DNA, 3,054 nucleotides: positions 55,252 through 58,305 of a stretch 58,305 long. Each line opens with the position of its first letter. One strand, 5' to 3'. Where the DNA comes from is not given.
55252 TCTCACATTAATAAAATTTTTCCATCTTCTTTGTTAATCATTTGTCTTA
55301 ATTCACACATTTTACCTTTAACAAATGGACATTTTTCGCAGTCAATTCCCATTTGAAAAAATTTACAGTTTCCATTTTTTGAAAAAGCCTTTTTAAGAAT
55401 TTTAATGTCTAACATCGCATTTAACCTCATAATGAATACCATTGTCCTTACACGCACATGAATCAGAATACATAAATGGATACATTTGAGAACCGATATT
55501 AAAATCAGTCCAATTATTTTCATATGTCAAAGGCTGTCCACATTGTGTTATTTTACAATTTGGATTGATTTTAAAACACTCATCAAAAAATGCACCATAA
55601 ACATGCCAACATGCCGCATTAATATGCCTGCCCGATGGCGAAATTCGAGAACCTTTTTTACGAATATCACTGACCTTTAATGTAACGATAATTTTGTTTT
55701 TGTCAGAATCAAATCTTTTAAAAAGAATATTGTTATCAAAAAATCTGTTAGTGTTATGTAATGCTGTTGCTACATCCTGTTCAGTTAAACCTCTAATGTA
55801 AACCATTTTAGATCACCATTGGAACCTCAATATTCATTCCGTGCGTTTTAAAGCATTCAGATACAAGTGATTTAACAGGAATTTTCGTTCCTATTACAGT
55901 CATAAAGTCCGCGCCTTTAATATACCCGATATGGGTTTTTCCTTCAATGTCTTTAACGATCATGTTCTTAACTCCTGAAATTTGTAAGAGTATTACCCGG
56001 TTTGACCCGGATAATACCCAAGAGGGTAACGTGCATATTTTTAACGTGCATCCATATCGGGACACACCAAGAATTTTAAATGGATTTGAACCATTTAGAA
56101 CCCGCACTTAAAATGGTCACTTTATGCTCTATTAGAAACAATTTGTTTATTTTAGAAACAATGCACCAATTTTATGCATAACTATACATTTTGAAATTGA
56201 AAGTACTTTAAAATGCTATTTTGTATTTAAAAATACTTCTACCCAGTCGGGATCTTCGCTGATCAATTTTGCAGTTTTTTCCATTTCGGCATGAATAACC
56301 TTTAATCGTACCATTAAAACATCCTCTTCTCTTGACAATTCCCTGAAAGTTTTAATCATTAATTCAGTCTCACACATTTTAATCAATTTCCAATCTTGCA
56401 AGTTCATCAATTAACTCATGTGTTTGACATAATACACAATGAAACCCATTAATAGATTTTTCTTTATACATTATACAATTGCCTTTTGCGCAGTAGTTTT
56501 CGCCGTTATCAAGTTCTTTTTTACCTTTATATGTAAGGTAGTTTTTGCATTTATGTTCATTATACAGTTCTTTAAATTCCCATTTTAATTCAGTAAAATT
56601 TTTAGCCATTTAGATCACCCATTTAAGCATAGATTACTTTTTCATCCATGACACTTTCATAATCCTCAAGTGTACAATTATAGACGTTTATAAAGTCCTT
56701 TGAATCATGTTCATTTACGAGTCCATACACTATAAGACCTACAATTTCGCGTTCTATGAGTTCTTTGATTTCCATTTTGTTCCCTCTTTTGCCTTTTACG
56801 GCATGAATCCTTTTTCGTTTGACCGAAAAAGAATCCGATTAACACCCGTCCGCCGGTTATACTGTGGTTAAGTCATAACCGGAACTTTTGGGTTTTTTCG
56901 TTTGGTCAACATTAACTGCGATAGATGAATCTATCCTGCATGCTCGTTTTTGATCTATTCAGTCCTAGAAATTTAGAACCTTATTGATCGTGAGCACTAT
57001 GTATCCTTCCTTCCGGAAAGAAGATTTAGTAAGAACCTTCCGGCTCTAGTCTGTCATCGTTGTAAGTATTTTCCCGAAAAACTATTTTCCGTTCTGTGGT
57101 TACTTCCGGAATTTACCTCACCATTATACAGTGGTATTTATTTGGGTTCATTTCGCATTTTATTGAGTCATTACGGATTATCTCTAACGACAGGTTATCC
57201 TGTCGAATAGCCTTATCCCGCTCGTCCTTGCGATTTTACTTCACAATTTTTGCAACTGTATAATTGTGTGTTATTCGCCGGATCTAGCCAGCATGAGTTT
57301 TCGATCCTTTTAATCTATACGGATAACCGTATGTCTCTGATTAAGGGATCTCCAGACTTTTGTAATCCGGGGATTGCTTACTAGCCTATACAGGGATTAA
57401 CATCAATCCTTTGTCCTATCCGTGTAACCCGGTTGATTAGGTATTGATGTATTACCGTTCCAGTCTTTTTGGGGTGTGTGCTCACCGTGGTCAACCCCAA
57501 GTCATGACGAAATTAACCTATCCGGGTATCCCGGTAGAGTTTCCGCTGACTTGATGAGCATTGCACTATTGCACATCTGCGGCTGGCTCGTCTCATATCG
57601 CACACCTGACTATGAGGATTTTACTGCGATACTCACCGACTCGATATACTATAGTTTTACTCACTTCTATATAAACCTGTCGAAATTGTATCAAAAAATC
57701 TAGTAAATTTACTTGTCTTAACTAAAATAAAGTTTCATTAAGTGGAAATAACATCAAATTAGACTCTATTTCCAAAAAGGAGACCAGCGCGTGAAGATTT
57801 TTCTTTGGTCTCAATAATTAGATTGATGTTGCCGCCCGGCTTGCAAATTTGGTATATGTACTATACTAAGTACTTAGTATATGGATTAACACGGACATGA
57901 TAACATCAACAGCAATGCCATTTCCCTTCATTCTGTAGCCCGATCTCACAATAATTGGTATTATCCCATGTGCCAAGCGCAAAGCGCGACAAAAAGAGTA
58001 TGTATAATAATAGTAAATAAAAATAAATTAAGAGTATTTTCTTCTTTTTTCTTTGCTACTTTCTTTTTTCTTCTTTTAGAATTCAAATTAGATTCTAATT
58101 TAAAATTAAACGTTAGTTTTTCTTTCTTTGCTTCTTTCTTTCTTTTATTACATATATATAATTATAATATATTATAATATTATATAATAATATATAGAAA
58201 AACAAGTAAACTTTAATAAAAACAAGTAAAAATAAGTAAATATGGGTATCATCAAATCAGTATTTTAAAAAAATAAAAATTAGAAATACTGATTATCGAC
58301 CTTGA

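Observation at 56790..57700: About 0.9 kb G+C-enriched, hairpin-dense, ORF-free island: candidate large structured RNA or long structured leader of the early operon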

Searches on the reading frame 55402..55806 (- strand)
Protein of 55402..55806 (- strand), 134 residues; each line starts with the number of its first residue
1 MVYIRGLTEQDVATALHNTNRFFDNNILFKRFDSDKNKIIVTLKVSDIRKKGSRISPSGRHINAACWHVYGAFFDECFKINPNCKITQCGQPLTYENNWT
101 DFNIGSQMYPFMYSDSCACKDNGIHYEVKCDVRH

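Call 14: find_related_loci(query=window:55402-55806:-, collection=viral_contigs, flank=10000)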
Query window:55402-55806:- (134 aa) in viral_contigs; peptide patterns used: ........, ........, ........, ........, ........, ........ (x = any residue, [..] = any of these).
12 stretches matched a pattern, but none encodes a relative of the query by tblastn (E <= 1e-3).

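Call 52: find_homologous_proteins(query=window:55402-55806:-, max_evalue=0.00001)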
Query window:55402-55806:- (134 aa): 5 proteins with E <= 0.00001 among 6 candidates.
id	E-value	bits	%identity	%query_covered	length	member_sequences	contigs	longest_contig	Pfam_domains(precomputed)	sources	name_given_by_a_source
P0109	1.5e-90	318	100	100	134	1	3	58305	-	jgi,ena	-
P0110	8.1e-43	163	57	95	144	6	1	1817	-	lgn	-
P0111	1.7e-38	149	56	89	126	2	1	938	-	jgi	jgi:hypothetical protein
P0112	1.0e-31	127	51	89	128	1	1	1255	-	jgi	-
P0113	8.0e-27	112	47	91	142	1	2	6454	-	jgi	jgi:hypothetical protein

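Call 53: find_encoding_contigs(protein=P0109, flank=4000, max_places=10)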
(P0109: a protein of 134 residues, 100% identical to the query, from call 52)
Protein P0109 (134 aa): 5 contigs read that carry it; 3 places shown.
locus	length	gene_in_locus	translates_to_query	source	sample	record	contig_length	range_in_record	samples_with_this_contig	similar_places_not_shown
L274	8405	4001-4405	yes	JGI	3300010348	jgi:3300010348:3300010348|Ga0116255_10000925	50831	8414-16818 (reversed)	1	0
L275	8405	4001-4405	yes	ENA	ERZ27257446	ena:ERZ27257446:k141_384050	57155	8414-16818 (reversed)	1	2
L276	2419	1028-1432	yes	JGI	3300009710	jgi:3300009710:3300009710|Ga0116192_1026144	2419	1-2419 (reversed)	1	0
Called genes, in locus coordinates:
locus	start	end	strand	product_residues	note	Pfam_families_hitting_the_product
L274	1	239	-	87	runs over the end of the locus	-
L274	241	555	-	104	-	-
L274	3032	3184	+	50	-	-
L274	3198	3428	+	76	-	-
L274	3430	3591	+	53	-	-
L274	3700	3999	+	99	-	-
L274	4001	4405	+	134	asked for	-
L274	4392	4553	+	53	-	-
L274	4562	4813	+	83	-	-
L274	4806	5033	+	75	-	-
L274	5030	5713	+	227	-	-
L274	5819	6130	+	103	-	-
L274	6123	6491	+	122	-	-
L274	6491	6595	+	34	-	-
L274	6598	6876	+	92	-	-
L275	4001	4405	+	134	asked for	-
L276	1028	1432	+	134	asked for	-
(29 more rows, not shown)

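Call 54: find_encoding_contigs(protein=P0113, flank=8000, max_places=4)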
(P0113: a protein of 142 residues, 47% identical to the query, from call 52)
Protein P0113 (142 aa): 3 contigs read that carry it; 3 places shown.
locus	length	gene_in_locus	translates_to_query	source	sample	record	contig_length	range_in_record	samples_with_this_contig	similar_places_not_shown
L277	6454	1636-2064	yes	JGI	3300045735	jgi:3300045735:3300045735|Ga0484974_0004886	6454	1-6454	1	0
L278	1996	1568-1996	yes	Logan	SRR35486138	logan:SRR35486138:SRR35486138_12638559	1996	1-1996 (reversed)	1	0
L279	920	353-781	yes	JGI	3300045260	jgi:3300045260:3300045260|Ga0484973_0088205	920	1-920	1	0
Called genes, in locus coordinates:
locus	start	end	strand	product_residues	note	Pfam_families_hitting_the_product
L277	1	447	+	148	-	?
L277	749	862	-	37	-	-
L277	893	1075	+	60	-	-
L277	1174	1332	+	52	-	-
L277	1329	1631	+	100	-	-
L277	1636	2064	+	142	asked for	-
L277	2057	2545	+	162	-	-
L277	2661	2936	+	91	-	-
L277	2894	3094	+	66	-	-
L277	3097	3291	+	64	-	-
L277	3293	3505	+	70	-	-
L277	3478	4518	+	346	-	PF06067:DUF932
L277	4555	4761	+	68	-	-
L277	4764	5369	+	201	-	-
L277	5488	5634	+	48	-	-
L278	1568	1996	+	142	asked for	?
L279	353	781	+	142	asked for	-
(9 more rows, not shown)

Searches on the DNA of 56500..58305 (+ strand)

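Call 4: search_rna_families(source=window, start=56500, end=58305, threshold=evalue, max_evalue=10, show_alignments=2)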
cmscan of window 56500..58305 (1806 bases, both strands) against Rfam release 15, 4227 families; matches with E-value up to 10: 0.
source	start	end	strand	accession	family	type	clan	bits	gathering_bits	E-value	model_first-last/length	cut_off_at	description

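Call 7: search_dna_similar(query=window:56700-57800:+, collection=phages, mode=distant, max_rows=30)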
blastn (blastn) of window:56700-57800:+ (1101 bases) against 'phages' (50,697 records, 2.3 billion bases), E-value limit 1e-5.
No match.

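Call 92: search_dna_similar(query=window:56776-57720:-, collection=plasmids, mode=distant, max_evalue=0.001, max_rows=10)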
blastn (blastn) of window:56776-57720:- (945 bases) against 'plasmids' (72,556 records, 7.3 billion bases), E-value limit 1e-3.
No match.

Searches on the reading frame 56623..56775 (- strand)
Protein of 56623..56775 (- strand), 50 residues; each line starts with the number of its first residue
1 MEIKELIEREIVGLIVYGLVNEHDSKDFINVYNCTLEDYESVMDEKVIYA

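Call 88: search_protein_families(library=phrogs, proteins=[window:56623-56775:-], max_evalue=0.01)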
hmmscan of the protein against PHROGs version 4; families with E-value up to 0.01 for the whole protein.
window:56623-56775:- (50 aa): 0 families

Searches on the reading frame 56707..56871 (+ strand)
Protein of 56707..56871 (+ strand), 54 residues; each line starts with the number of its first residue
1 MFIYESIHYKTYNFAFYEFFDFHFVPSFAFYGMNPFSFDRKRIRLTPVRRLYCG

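Call 88: search_protein_families(library=phrogs, proteins=[window:56707-56871:+], max_evalue=0.01)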
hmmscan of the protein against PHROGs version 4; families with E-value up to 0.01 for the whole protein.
window:56707-56871:+ (54 aa): 0 families
